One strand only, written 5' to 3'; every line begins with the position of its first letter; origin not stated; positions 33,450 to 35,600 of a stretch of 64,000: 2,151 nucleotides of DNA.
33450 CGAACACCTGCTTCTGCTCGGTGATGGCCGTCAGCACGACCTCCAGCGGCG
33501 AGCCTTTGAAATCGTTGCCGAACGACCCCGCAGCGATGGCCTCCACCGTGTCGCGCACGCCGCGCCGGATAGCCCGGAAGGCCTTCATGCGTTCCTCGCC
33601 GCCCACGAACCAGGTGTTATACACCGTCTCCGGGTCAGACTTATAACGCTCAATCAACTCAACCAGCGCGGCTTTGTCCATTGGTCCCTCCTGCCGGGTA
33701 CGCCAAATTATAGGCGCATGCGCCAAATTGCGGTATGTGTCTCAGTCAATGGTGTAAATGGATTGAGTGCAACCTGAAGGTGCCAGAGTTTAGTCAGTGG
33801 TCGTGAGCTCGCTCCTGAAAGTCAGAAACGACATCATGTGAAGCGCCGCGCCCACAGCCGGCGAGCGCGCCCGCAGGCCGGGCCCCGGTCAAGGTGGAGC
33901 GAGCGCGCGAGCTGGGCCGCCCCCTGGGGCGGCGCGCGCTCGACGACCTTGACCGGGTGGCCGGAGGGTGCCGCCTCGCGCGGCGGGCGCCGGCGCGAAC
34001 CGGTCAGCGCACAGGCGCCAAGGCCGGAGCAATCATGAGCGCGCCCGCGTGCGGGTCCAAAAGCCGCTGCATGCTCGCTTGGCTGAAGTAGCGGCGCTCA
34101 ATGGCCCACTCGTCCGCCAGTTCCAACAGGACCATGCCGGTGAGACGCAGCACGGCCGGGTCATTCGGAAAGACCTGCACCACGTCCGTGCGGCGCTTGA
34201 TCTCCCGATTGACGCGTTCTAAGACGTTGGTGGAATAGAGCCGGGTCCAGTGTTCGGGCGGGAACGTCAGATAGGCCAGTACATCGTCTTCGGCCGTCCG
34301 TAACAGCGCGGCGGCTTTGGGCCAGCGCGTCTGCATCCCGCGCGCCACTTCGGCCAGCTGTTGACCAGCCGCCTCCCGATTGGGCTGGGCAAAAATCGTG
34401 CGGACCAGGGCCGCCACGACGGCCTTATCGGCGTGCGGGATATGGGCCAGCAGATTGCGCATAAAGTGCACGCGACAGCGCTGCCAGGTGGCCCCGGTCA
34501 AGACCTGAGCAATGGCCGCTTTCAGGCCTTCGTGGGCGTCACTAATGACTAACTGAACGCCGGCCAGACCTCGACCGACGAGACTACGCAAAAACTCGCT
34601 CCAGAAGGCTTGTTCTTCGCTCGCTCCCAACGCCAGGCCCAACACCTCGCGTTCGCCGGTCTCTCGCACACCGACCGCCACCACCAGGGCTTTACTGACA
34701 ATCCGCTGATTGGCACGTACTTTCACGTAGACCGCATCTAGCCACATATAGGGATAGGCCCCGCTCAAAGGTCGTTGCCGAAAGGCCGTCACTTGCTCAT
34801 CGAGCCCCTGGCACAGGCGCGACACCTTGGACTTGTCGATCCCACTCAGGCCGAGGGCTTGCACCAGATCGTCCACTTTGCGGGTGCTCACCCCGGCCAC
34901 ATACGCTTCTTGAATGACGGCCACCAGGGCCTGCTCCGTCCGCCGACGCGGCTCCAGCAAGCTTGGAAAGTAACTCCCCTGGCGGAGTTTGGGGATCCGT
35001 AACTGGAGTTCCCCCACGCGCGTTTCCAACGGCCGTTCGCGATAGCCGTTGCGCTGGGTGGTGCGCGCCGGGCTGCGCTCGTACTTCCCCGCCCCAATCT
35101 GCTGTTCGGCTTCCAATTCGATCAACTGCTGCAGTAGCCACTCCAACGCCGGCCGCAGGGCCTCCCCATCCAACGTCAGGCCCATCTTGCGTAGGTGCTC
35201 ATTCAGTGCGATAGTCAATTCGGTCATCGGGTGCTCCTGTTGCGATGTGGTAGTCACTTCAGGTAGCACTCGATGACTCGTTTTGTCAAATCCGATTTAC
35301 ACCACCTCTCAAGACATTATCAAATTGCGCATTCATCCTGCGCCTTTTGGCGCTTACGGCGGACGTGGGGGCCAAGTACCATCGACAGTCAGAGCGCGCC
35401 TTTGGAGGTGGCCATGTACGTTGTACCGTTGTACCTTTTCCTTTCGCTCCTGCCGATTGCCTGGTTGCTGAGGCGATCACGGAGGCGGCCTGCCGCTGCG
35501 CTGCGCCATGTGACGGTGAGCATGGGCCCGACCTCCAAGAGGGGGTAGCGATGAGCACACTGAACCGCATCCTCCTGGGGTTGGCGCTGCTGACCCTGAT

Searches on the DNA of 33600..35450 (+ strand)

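Call 58: search_dna_similar(query=window:33600-35450:+, collection=plasmids, mode=near, max_rows=8)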
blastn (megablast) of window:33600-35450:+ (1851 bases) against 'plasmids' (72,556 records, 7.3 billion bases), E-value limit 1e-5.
No match.
